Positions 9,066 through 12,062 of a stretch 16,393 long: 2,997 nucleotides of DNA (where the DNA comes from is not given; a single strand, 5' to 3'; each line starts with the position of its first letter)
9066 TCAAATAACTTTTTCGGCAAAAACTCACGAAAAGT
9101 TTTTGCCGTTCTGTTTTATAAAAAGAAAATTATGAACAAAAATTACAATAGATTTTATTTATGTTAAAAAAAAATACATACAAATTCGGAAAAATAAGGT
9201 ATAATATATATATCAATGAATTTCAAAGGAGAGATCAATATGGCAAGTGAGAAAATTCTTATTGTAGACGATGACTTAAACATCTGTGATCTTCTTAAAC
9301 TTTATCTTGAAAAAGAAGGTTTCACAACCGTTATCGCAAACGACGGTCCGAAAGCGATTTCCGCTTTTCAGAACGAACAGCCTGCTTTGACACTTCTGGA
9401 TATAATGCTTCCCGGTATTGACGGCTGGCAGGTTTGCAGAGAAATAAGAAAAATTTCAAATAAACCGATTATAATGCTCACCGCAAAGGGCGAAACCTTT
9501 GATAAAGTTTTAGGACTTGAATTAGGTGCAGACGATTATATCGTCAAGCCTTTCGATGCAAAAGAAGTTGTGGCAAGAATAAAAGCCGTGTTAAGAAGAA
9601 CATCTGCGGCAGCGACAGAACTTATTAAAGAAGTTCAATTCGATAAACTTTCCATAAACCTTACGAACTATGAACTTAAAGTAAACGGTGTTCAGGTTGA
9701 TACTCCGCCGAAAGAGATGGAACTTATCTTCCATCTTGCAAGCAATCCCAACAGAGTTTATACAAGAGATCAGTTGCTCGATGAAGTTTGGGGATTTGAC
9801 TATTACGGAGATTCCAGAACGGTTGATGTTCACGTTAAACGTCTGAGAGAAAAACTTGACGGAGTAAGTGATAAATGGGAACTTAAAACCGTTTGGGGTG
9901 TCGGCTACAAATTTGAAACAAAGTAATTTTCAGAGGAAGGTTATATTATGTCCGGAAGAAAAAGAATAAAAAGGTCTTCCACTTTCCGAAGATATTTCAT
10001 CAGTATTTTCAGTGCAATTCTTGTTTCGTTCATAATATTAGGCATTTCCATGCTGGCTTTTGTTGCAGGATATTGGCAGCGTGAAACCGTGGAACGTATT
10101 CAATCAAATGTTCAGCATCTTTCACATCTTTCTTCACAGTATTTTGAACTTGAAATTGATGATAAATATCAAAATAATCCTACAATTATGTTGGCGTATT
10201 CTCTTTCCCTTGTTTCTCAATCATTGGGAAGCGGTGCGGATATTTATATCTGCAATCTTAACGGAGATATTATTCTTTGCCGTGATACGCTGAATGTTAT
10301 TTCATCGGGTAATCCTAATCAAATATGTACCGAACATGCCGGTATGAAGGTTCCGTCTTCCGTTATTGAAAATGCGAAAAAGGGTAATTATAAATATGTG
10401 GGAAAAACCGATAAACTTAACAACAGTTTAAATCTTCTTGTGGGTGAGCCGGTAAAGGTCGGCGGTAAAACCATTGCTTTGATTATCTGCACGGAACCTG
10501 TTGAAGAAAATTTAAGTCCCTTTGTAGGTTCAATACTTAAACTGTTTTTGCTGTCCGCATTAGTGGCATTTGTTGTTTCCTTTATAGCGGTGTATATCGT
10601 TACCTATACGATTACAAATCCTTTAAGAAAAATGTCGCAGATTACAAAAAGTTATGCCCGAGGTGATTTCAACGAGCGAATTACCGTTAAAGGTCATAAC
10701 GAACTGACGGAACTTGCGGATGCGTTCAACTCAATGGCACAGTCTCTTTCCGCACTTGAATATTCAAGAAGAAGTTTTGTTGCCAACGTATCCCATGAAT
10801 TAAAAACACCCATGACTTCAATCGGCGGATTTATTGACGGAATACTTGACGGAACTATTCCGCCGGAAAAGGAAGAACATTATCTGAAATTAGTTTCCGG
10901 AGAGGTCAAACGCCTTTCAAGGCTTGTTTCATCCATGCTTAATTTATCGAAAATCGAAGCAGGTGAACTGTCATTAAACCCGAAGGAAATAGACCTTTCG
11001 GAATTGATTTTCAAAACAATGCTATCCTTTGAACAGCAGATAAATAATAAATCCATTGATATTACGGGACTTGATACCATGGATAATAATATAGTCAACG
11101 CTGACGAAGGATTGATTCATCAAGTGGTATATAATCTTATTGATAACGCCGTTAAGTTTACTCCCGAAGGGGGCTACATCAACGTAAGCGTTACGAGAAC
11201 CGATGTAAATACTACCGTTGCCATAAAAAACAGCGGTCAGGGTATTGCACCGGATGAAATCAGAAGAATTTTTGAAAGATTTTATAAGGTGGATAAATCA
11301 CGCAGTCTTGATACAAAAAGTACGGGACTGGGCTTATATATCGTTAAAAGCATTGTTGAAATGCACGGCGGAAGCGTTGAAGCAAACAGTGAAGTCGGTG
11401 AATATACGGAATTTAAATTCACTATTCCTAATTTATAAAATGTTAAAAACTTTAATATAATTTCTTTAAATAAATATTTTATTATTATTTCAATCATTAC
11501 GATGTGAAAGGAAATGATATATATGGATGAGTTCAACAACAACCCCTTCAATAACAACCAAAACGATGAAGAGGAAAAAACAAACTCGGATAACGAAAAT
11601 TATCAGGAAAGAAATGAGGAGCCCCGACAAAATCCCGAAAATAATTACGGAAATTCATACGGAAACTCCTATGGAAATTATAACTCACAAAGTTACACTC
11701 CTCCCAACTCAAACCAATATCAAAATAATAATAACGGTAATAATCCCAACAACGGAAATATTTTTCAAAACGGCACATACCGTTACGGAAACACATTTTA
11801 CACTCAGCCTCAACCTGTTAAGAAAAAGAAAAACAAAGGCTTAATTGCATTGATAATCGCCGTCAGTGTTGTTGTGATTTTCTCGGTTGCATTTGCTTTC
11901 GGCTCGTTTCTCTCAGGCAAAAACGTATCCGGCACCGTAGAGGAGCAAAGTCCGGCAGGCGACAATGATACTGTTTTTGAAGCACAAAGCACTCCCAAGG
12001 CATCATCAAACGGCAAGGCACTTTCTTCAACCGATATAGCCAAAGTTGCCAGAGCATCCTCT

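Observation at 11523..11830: Prion-like N/Q/Y/G-rich cytoplasmic N-terminal extension on HtrA, with tandem YGNS codon repeats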

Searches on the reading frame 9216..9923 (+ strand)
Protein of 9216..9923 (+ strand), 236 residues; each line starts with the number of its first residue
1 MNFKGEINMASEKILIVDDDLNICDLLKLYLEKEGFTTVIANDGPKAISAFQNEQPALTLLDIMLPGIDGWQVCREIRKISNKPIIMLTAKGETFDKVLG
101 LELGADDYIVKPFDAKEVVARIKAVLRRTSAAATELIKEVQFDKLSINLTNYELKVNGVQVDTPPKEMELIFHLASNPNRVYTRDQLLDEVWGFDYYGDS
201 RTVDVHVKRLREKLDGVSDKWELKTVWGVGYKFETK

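Call 23: search_protein_families(library=ncbifam, proteins=[window:9216-9923:+], max_evalue=0.00001)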
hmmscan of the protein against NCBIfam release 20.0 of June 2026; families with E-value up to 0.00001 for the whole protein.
window:9216-9923:+ (236 aa): 95 families (the best 25 are shown)
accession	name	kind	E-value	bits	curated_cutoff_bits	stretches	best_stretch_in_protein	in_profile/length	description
NF040689.1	MtrAB_MtrA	equivalog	8.9e-74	247.5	300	1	14-232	1-217/219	MtrAB system response regulator MtrA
NF040534.1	resp_reg_YycF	equivalog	3.5e-72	242.4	340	1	13-233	2-227/231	response regulator YycF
TIGR02154.1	PhoB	equivalog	2.7e-67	226.4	296.2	1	11-234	2-226/226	phosphate regulon transcriptional regulator PhoB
NF041733.1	resp_reg_CseB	equivalog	1.3e-63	214.5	350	1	13-234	2-227/228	two-component system response regulator CseB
NF033117.2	vanR_ACDEGLN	exception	4.9e-62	209.4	350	1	14-234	1-226/226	VanR-ABDEGLN family response regulator transcription factor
NF041209.1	resp_regPieR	equivalog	6.5e-62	209.2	450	1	13-234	2-228/231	two component system response regulator PieR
NF033120.0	vanR_FM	exception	8.9e-62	208.7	460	1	12-234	4-230/231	vancomycin resistance response regulator transcription factor, VanR-F/VanR-M family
NF045944.1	ResRegRpaBCyano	equivalog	1.8e-59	200.9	330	1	15-234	1-228/229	response regulator transcription factor RpaB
NF007982.1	PRK10710.1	equivalog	5.3e-59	199.6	380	1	10-235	6-229/235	envelope stress response regulator BaeR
NF053854.1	RespRegPhoBBctds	equivalog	6.1e-59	199.1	270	1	14-234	1-225/225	two-component system response regulator PhoB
NF008296.0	PRK11083.1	equivalog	4.9e-57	193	273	1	10-234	2-226/228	two-component system response regulator CreB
NF007546.0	PRK10161.1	equivalog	1.4e-55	188.4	471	1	12-236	3-228/229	phosphate response regulator transcription factor PhoB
NF007005.1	PRK09468.1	equivalog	1.7e-54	184.8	331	1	11-233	3-231/237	osmolarity response regulator transcription factor OmpR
NF000401.1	vanR-A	exception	2.3e-50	171.2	500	1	11-234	2-230/231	vancomycin resistance response regulator transcription factor VanR-A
NF000403.1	vanR-C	exception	8.2e-50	169.5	480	1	11-234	2-230/231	vancomycin resistance response regulator transcription factor VanR-C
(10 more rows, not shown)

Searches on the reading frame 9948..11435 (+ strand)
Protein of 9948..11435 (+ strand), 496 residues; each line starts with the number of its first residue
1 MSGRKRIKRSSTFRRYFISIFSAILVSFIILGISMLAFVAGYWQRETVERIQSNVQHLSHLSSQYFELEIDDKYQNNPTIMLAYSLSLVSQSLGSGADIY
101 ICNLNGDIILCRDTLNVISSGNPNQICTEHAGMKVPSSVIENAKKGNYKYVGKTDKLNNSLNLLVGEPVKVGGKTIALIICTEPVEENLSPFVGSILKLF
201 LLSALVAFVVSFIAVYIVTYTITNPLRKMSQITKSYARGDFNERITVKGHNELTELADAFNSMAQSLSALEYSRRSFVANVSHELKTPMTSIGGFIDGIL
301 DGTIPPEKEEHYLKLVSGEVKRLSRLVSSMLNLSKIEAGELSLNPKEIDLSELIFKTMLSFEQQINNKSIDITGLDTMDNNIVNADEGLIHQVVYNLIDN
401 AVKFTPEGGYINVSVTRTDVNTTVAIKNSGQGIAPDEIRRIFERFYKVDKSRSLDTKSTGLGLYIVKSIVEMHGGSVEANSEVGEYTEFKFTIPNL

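Call 5: search_protein_families(library=pfam, proteins=[window:9948-11435:+], max_evalue=0.01)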
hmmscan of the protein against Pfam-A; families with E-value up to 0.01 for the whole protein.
window:9948-11435:+ (496 aa): 8 families
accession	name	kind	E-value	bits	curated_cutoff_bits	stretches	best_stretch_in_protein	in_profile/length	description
PF02518.31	HATPase_c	-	1.2e-28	100.2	26.4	1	386-494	2-108/111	Histidine kinase-, DNA gyrase B-, and HSP90-like ATPase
PF00512.31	HisKA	-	2e-19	69.8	26.9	1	274-339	2-66/66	His Kinase A (phospho-acceptor) domain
PF00672.30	HAMP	-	7.7e-16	58.6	25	1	218-268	2-52/53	HAMP domain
PF14501.12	HATPase_c_5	-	1.3e-06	28.7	22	1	391-486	7-95/102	GHKL domain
PF18947.5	HAMP_2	-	0.00044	20.6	24.3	0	222-267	20-65/67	HAMP domain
PF13589.12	HATPase_c_3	-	0.0032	17.9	25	1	391-459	4-70/137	Histidine kinase-, DNA gyrase B-, and HSP90-like ATPase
PF13800.11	Sigma_reg_N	-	0.0035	18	26.3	0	5-61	5-56/91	Sigma factor regulator N-terminal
PF13581.12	HATPase_c_2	-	0.0091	16.4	27.4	0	395-472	41-111/127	Histidine kinase-like ATPase domain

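Call 23: search_protein_families(library=ncbifam, proteins=[window:9948-11435:+], max_evalue=0.00001)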
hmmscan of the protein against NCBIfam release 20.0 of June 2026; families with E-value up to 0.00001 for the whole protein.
window:9948-11435:+ (496 aa): 84 families (the best 25 are shown)
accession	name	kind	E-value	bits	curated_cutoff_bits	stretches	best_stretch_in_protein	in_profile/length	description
NF033092.0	HK_WalK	equivalog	6.8e-81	272.6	725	2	270-494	368-593/594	cell wall metabolism sensor histidine kinase WalK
NF046044.1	PnpS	equivalog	5.8e-74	249.4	400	1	269-494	165-390/390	two-component system histidine kinase PnpS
TIGR02966.1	phoR_proteo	equivalog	7.3e-64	215.9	334.2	1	266-493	106-333/333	phosphate regulon sensor histidine kinase PhoR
TIGR01386.1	cztS_silS_copS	subfamily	8.3e-63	212.9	292.55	1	117-494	84-457/457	heavy metal sensor histidine kinase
NF012163.2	BaeS_SmeS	equivalog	2e-60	205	500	1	14-480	7-443/457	sensor histidine kinase efflux regulator BaeS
NF008312.0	PRK11100.1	equivalog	3.8e-58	197.5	356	1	158-482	143-461/477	two-component system sensor histidine kinase CreC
NF040691.1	MtrAB_MtrB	equivalog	5.2e-58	197.3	450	1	15-495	8-492/507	MtrAB system histidine kinase MtrB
NF041210.1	his_kin_PieS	equivalog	7.4e-54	183.5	850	1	138-495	109-470/474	two component system sensor histidine kinase PieS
NF007837.0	PRK10549.1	equivalog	1.3e-51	175.8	603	1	206-481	172-444/466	envelope stress sensor histidine kinase BaeS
NF047874.1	MASE3_PAS_HK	subfamily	1.5e-50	172.7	560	1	271-494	395-624/655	MASE3 domain-containing sensor histidine kinase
NF033091.0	HK_VanS_ACDEFG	equivalog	2e-49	168.3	400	1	207-494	3-293/293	vancomycin resistance histidine kinase VanS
NF033093.1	HK_VicK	exception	5.9e-48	163.6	680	1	271-494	206-434/448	cell wall metabolism sensor histidine kinase VicK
NF008235.0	PRK11006.1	equivalog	3.1e-47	161.4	390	1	267-495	197-423/431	phosphate regulon sensor histidine kinase PhoR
NF012226.0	AdeS_HK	equivalog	3.7e-45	154.6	500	1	202-483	64-342/353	two-component sensor histidine kinase AdeS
NF045911.1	TCSHisKinNblS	equivalog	1.8e-44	152.1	1000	2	270-493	384-618/621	two-component system sensor histidine kinase NblS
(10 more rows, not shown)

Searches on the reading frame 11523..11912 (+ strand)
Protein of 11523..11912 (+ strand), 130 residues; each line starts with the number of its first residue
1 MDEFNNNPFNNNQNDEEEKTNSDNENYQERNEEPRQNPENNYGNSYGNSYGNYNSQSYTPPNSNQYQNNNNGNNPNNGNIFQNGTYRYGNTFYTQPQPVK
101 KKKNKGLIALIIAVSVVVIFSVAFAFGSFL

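Call 29: find_homologous_proteins(query=window:11523-11912:+, max_evalue=0.001)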
Query seq(130 aa): 23 candidates shared short words with the query, none scored E <= 0.001.
